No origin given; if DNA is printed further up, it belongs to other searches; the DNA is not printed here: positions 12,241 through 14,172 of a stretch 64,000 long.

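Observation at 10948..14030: Islet cargo: orphan PreA-type DPD subunit and an EptA/MCR-like PEtN transferase with Ser at the nucleophile position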

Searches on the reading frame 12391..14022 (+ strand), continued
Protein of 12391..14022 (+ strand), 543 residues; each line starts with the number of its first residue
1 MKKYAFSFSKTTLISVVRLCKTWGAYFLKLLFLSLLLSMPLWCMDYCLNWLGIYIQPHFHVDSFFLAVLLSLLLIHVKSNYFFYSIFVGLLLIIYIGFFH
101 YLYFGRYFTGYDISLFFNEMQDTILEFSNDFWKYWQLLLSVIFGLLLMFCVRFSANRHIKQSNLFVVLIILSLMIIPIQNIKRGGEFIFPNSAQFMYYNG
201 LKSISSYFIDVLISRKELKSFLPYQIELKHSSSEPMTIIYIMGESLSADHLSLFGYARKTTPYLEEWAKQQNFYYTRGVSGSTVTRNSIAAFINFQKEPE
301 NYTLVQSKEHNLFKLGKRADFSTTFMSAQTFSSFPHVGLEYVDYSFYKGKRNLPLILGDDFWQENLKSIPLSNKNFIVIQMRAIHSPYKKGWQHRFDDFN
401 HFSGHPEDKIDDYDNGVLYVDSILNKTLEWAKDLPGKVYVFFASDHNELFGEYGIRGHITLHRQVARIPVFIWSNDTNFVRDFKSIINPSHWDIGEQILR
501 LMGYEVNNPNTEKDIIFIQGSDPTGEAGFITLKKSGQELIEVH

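Call 19: find_encoding_contigs(protein=P0002, flank=10000, max_places=2)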
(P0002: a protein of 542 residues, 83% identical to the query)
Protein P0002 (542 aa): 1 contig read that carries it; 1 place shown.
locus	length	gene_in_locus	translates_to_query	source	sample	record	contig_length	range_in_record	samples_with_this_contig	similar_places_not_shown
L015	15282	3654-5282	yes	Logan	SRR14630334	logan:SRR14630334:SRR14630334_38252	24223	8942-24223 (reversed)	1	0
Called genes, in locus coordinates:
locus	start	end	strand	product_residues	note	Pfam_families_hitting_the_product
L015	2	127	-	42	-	?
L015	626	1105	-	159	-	PF00583:Acetyltransf_1, PF13673:Acetyltransf_10, PF13508:Acetyltransf_7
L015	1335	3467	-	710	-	PF00005:ABC_tran, PF02463:SMC_N (faint), PF13304:AAA_21 (weak)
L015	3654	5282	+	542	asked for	PF00884:Sulfatase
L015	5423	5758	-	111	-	PF04266:ASCH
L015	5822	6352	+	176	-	PF00583:Acetyltransf_1, PF13673:Acetyltransf_10, PF13508:Acetyltransf_7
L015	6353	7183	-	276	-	PF13679:Methyltransf_32, PF05206:TRM13 (faint), PF13649:Methyltransf_25 (weak), PF13847:Methyltransf_31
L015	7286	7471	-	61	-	-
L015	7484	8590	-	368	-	PF00149:Metallophos, PF12850:Metallophos_2 (weak)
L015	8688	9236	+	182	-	-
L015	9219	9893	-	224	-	PF01048:PNP_UDP_1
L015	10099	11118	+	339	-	PF18306:LDcluster4, PF03641:Lysine_decarbox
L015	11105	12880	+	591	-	PF00999:Na_H_Exchanger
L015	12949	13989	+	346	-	-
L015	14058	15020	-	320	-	PF01189:Methyltr_RsmB-F, PF13847:Methyltransf_31 (weak)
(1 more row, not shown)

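Call 39: predict_structure(alignment_id=A1)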
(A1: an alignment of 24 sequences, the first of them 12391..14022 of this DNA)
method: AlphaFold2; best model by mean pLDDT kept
length: 543 residues; sequences in the alignment: 24
mean_pLDDT: 89.1   pTM: 0.83
mean pLDDT of the five models: 89.1, 89.0, 85.5, 85.3, 83.5
residues with pLDDT >= 90: 320; 70-90: 199; 50-70: 18; < 50: 6
segments of 3 or more residues with pLDDT < 50: 1-4
pLDDT, mean of each block of 10 residues (from residue 1): 52 75 88 95 91 84 94 96 96 92 86 82 79 87 94 92 94 88 75 90 87 70 93 93 94 96 97 96 92 94 88 97 92 84 86 71 86 95 83 85 88 94 96 96 95 85 94 97 94 97 96 93 83 91 90
secondary structure, 60 per line:
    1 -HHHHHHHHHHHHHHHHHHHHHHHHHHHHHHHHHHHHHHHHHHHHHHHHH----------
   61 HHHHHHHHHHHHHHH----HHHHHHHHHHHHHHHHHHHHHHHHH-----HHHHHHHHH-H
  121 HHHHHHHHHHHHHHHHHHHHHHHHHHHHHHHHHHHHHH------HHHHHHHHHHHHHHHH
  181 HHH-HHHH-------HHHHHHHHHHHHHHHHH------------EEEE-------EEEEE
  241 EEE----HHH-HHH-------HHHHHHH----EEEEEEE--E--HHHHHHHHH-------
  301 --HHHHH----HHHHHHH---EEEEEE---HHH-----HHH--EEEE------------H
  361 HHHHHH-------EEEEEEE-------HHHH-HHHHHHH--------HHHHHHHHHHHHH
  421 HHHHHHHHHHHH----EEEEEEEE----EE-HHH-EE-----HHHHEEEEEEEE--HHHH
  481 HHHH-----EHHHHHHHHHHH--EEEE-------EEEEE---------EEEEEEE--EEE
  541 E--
elements in order: H2-50 H61-75 H80-104 H110-118 H120-158 H165-183 H185-188 H196-212 E225-228 E236-243 H262-268 E273-279 H285-293 H303-307 H312-318 E322-327 E344-347 H360-366 E374-380 H388-391 H393-399 H408-432 E437-444 H463-466 E467-474 H477-484 H491-501 E504-507 E515-519 E529-535 E538-541
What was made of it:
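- On Phosphoethanolamine transferase family (EptA/EptB/EptC/OpgE/MCR; YhjW/YjdB/YijP): AF2 helices (call 39).
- The AF2 model has pLDDT 89.1 and pTM 0.83 (call 39).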

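Call 43: fold_search(model_id=the predicted structure, library=pdb)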
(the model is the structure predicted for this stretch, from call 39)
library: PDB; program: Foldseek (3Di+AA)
matches with E <= 10: 917; with E <= 0.001: 237
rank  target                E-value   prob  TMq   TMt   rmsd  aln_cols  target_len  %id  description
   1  5fgn                  6.7e-16  1.00  0.56  0.56   7.6       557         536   18  Integral membrane protein lipooligosaccharide phosphoethanolamine transferase A (EptA) from Neisseria meningitidis (released 2017-02-15)
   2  9nww_B                8.8e-16  1.00  0.60  0.61   6.8       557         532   16  Single-particle cryo-EM structure of the first variant of mobilized colistin resistance (MCR-1) in its ligand-bound st (released 2025-12-17)
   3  6a82_A                1.2e-15  1.00  0.47  0.70   5.7       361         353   18  Crystal structure of the C-terminal periplasmic domain of EcEptC from Escherichia coli (released 2018-12-26)
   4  6a82_B                2.1e-15  1.00  0.46  0.68   5.7       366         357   18  Crystal structure of the C-terminal periplasmic domain of EcEptC from Escherichia coli (released 2018-12-26)
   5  6bne                  1.4e-13  1.00  0.42  0.66   5.2       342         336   19  Crystal structure of the intrinsic colistin resistance enzyme ICR(Mc) from Moraxella catarrhalis, catalytic domain, phos (released 2018-01-31)
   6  6bnc_A                3.7e-13  1.00  0.43  0.67   4.4       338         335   20  Crystal structure of the intrinsic colistin resistance enzyme ICR(Mc) from Moraxella catarrhalis, catalytic domain, Th (released 2018-01-31)
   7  5lrm                  4.3e-13  1.00  0.42  0.71   4.0       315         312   19  Structure of di-zinc MCR-1 in P41212 space group (released 2016-12-07)
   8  6a7w_A                5.0e-13  1.00  0.41  0.66   4.2       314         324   21  Structure of a catalytic domain of the colistin resistance enzyme (released 2018-11-07)
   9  5mx9                  6.9e-13  1.00  0.42  0.67   4.1       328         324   20  High resolution crystal structure of the MCR-2 catalytic domain (released 2017-08-09)
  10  4kav                  1.2e-12  1.00  0.43  0.67   4.6       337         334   21  Crystal Structure of the soluble domain of Lipooligosaccharide phosphoethanolamine transferase A from Neisseria meningit (released 2013-07-24)
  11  5ylc                  1.2e-12  1.00  0.41  0.66   4.5       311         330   21  Crystal Structure of MCR-1 Catalytic Domain (released 2017-11-08)
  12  6li4_B                1.2e-12  1.00  0.41  0.65   4.5       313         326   19  Crystal structure of MCR-1-S (released 2020-09-16)
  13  5gov_A                1.5e-12  1.00  0.40  0.65   4.9       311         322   20  Crystal Structure of MCR-1, a phosphoethanolamine transferase, extracellular domain (released 2016-12-21)
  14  5lrn_A                1.7e-12  1.00  0.42  0.68   4.2       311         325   20  Structure of mono-zinc MCR-1 in P21 space group (released 2016-12-07)
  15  5grr                  1.8e-12  1.00  0.42  0.68   4.1       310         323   20  Crystal structure of MCR-1 (released 2017-01-04)
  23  3lxq_A                8.7e-11  1.00  0.43  0.55   5.5       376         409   15  The Crystal Structure of a Protein in the Alkaline Phosphatase Superfamily from Vibrio parahaemolyticus to 1.95A (released 2010-03-09)
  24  3lxq_B                1.3e-10  1.00  0.41  0.53   5.9       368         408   16  The Crystal Structure of a Protein in the Alkaline Phosphatase Superfamily from Vibrio parahaemolyticus to 1.95A (released 2010-03-09)
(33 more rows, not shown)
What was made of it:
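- On Phosphoethanolamine transferase family (EptA/EptB/EptC/OpgE/MCR; YhjW/YjdB/YijP): Full-length Foldseek matches to 5fgn and 9nww_B (call 43).
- Closest known: EptA / MCR-1 family lipid A phosphoethanolamine transferases. Same: Full-length structural match, TM 0.56-0.60 (call 43).
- Catalytic domains of EptC, ICR-Mc and MCR give TM 0.65-0.71 (call 43). LtaS, LtaP, PbgA and 3lxq also appear among structural matches (call 43).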
